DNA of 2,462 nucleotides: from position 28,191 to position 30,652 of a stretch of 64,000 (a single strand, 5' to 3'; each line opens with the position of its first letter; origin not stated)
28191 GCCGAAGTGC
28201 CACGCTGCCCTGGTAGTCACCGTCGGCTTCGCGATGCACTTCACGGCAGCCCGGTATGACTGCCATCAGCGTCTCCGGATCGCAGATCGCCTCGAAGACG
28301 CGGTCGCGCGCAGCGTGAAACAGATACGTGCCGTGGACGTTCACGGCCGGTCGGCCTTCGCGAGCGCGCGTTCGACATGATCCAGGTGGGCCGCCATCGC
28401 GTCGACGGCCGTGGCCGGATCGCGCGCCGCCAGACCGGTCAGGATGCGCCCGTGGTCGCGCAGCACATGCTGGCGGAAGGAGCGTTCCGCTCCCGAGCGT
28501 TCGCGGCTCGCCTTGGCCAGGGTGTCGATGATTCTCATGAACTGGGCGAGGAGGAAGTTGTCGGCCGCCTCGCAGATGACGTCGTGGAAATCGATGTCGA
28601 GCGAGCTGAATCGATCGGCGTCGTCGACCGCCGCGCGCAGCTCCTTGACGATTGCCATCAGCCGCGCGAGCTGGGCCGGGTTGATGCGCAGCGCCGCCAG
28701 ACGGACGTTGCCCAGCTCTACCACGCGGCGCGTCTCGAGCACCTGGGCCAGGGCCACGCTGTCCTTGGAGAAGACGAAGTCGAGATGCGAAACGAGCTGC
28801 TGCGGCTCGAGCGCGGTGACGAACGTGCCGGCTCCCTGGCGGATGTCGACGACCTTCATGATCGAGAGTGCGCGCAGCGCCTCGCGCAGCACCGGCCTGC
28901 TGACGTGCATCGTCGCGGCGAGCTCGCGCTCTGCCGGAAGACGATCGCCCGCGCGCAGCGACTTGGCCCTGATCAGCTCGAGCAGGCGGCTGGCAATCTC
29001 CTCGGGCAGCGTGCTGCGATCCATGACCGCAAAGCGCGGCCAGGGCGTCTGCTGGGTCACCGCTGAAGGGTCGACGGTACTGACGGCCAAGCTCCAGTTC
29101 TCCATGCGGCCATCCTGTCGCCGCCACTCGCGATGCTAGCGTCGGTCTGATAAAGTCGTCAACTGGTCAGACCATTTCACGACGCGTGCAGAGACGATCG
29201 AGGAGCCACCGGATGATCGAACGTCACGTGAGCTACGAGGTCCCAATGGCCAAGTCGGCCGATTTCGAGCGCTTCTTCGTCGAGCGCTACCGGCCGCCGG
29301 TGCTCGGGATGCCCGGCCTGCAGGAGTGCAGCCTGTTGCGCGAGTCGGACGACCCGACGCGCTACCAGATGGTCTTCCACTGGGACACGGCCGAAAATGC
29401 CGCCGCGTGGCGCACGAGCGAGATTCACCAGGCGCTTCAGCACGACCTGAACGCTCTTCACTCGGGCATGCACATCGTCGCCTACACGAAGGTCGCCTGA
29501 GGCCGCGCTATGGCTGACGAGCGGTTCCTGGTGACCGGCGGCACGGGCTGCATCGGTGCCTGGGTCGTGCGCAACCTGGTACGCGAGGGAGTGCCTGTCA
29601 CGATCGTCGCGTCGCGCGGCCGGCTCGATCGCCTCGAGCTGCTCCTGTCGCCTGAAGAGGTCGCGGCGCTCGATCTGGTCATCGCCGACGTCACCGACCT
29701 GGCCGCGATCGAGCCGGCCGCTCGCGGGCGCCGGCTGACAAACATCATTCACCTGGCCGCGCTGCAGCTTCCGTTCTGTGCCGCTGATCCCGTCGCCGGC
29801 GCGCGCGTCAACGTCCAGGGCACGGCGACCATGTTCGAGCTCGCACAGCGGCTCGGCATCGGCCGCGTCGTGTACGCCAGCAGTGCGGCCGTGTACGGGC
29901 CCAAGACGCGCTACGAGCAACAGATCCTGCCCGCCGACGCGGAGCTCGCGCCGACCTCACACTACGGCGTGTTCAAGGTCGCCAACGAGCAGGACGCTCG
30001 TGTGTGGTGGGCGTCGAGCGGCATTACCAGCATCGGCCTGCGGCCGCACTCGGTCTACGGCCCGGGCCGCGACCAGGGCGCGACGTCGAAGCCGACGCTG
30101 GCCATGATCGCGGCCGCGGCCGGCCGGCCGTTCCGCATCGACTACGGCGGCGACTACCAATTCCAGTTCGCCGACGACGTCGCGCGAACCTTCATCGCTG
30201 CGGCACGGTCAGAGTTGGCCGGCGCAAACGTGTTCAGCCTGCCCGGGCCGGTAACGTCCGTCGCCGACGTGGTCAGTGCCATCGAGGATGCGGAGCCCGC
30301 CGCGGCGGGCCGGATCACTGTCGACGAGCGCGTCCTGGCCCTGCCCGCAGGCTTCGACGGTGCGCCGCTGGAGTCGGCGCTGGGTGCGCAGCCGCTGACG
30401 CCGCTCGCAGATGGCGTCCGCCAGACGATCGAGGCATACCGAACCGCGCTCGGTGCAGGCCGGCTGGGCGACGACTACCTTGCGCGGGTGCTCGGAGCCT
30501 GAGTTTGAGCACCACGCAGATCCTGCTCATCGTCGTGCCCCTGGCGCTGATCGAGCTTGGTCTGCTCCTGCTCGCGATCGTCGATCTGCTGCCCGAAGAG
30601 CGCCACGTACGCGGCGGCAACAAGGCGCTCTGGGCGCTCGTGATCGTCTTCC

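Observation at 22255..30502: Molybdenum hydroxylase embedded in a uronate-type catabolic operon (KdgF-like cupin plus KdgK)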

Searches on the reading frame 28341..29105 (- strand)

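Call 4: search_protein_families(library=pfam, proteins=[window:28341-29105:-], max_evalue=0.01)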
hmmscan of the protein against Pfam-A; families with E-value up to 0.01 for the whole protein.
window:28341-29105:- (254 aa): 2 families
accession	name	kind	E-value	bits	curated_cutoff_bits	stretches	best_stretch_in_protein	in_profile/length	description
PF07729.17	FCD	-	2.4e-25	89.8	24.3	1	121-242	1-124/125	FCD domain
PF00392.27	GntR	-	6.7e-20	71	27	1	35-96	3-64/64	Bacterial regulatory proteins, gntR family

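Call 5: search_protein_families(library=ncbifam, proteins=[window:28341-29105:-], max_evalue=0.01)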
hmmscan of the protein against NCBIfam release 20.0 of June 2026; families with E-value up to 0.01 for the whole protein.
window:28341-29105:- (254 aa): 27 families (the best 25 are shown)
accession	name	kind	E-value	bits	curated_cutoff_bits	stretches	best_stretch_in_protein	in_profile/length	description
NF003011.0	PRK03837.1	subfamily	4e-36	124.8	260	1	28-250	9-235/241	transcriptional regulator NanR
NF007741.0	PRK10421.1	equivalog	3.2e-35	121.8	311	1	31-252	6-237/262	transcriptional regulator LldR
NF007001.0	PRK09464.1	equivalog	8.5e-27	94.4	330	1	32-251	10-235/254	pyruvate dehydrogenase complex transcriptional repressor PdhR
NF007442.0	PRK09990.1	equivalog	5.3e-23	81.7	301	1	30-250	8-237/256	transcriptional regulator GlcC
NF007588.0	PRK10225.1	equivalog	1.6e-21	76.8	442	1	36-248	13-231/257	Uxu operon transcriptional regulator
NF008571.0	PRK11523.1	equivalog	2.6e-21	76.2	396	1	29-249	5-226/258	transcriptional regulator ExuR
TIGR03338.1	phnR_burk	equivalog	5.7e-18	65.3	271.5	1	26-243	5-208/212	phosphonate utilization associated transcriptional regulator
TIGR02018.2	his_ut_repres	equivalog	4.1e-12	45.9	220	1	35-105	2-72/226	histidine utilization transcriptional repressor HutC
NF053730.1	TransRegRv1152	equivalog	1.9e-11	43.9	170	1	31-102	15-86/120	Rv1152 family transcriptional regulator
TIGR02325.1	C_P_lyase_phnF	equivalog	2.5e-11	43.6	156.8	1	35-98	11-74/238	phosphonate metabolism transcriptional regulator PhnF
NF052290.2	MocR_like_YczR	exception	4.5e-11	42.1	487.4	1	35-105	22-92/458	MocR-like transcription factor YczR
NF052282.1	PLP_TF_PdxR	equivalog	1.7e-09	37.3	320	1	33-113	2-77/448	MocR-like pyridoxine biosynthesis transcription factor PdxR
NF003444.0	PRK04984.1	equivalog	1.8e-08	34.2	189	1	42-188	17-163/239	fatty acid metabolism transcriptional regulator FadR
NF007292.0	PRK09764.1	equivalog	2.9e-08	33.2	281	1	33-97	6-70/240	GntR family transcriptional regulator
TIGR02404.1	trehalos_R_Bsub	equivalog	4.1e-08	33.2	211.95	1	36-106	4-75/233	trehalose operon repressor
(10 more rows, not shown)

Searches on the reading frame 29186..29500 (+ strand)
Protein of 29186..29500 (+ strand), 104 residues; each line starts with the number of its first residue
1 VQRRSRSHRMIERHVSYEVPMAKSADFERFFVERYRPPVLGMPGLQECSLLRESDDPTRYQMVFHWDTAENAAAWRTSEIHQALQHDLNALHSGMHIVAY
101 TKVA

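Call 4: search_protein_families(library=pfam, proteins=[window:29186-29500:+], max_evalue=0.01)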
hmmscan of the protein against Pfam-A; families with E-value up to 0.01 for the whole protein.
window:29186-29500:+ (104 aa): 2 families
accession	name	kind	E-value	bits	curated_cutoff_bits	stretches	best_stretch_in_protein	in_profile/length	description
PF03992.22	ABM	-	1.2e-09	38.6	23.1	1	10-85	1-76/78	Antibiotic biosynthesis monooxygenase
PF14114.12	DUF4286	-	0.0011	19.7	25.8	1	15-93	6-87/100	Domain of unknown function (DUF4286)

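Call 54: search_solved_structures(query=window:29213-29500:+, max_evalue=0.01)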
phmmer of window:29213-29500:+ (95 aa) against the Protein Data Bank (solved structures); distinct sequences matched with E-value up to 0.01: 6.
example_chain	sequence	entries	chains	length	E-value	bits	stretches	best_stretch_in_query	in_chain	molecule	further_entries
5uq4_A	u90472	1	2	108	0.00036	23.7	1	7-90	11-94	Monooxygenase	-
4nl5_A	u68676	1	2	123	0.0005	23.2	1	7-90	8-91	Heme-degrading monooxygenase HmoB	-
3hx9_A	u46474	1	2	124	0.00052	23.2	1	7-90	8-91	Protein Rv3592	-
6ds7_A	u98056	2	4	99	0.0014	21.8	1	7-90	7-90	Heme-degrading monooxygenase HmoB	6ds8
6ple_A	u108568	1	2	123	0.0025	21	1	7-90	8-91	Heme oxygenase (mycobilin-producing)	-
3gz7_A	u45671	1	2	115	0.0038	20.4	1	2-64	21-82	Putative antibiotic biosynthesis monooxygenase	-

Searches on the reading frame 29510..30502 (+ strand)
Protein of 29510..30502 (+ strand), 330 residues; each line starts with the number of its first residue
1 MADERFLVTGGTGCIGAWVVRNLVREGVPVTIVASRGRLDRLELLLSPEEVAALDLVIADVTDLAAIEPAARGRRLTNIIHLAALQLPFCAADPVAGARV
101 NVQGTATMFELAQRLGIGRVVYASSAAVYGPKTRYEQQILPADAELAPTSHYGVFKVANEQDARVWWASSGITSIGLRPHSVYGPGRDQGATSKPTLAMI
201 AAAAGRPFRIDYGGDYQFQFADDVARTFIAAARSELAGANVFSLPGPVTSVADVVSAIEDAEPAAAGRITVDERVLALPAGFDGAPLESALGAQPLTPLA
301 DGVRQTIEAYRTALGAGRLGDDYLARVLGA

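Call 5: search_protein_families(library=ncbifam, proteins=[window:29510-30502:+], max_evalue=0.01)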
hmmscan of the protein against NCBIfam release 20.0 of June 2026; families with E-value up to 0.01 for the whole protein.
window:29510-30502:+ (330 aa): 36 families (the best 25 are shown)
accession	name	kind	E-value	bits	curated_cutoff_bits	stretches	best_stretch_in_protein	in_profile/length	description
TIGR04180.1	EDH_00030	hypoth_equivalog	5.3e-23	81.5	475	1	7-261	2-255/297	NAD-dependent 4,6-dehydratase LegB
TIGR01179.1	galE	equivalog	1.7e-19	69.8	262.3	1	6-187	2-181/332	UDP-glucose 4-epimerase GalE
TIGR03466.1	HpnA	hypoth_equivalog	6.1e-19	68.1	367.65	1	6-304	3-286/327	hopanoid-associated sugar epimerase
NF043036.1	ErythonDh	equivalog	8.9e-16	58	325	1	6-193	3-191/321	D-erythronate dehydrogenase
TIGR01181.1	dTDP_gluc_dehyt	equivalog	1.1e-13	51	365.1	1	6-311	2-312/321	dTDP-glucose 4,6-dehydratase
TIGR02197.1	heptose_epim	equivalog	1.9e-12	47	274.6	1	7-187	2-175/316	ADP-glyceromanno-heptose 6-epimerase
NF042422.1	oxyalk_red_OleD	equivalog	5.5e-12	45.7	580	1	5-232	2-215/329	2-alkyl-3-oxoalkanoate reductase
NF005539.0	PRK07201.1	equivalog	5.9e-11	41.8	549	1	5-131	2-130/657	SDR family oxidoreductase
NF041293.1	G6PDh_Azf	equivalog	2.8e-10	40.1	400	1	3-178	2-178/252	NAD-dependent glucose-6-phosphate dehydrogenase Azf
NF042423.1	oxyalk_red_Shew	equivalog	1.7e-09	37.2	580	1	5-186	10-178/331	2-alkyl-3-oxoalkanoate reductase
NF011728.1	PRK15181.1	equivalog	2e-09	36.9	760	1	2-191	14-205/348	Vi polysaccharide biosynthesis UDP-N-acetylglucosaminuronic acid C-4 epimerase TviC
TIGR04130.1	FnlA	equivalog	4.3e-09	35.7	730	1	3-129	4-129/337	UDP-N-acetylglucosamine 4,6-dehydratase/5-epimerase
TIGR03589.1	PseB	equivalog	5.7e-09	35.4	407.75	1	4-132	5-132/324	UDP-N-acetylglucosamine 4,6-dehydratase (inverting)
NF007956.0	PRK10675.1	subfamily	1.5e-08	34.2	394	1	5-161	2-158/338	UDP-glucose 4-epimerase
NF058621.1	DiazavRedAvaA7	equivalog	3e-08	33.7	400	1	5-239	2-226/304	3-diazoavenalumate denitrifying reductase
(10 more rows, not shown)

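Call 53: search_solved_structures(query=window:29510-30502:+, max_evalue=1e-8)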
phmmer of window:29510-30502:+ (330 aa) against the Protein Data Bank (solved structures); distinct sequences matched with E-value up to 1e-8: 31.
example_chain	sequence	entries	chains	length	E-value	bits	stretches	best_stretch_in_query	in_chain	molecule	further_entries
6wjb_A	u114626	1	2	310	7.7e-22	81.3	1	1-260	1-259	NAD-dependent epimerase/dehydratase family protein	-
7ys8_A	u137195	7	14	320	2.9e-21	79.4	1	5-311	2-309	UDP-glucose 4-epimerase | UDP-glucose 4-epimerase along with EC 5.1.3.2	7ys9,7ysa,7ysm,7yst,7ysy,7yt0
6wj9_A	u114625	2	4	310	8.5e-21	77.8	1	1-260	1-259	NAD-dependent epimerase/dehydratase family protein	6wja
10ke_A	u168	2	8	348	7e-17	65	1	4-240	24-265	Capsular polysaccharide biosynthesis protein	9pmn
5u4q_A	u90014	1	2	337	2e-16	63.4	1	5-310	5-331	dTDP-glucose 4,6-dehydratase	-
2p5u_A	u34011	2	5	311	2.1e-15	60.2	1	5-312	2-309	UDP-glucose 4-epimerase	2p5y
6kv9_A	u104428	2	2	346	2.9e-15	59.7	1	2-315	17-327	MoeE5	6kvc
6dnt_A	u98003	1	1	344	2.4e-14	56.7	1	1-244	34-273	NAD-dependent epimerase/dehydratase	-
4lis_A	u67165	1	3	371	6.7e-14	55.2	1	5-160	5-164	UDP-glucose 4-epimerase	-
1r6d_A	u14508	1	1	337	1.2e-13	54.3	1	5-313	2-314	TDP-glucose-4,6-dehydratase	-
1r66_A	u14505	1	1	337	1.3e-13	54.3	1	5-313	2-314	TDP-glucose-4,6-dehydratase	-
3ruc_A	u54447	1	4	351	1.7e-13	53.8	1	4-244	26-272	WbgU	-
3ru7_A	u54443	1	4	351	1.7e-13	53.8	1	4-244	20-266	WbgU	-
3ru9_A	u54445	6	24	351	1.7e-13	53.8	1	4-244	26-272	WbgU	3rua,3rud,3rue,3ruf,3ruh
3lu1_A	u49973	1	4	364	1.9e-13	53.7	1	4-244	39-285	WbgU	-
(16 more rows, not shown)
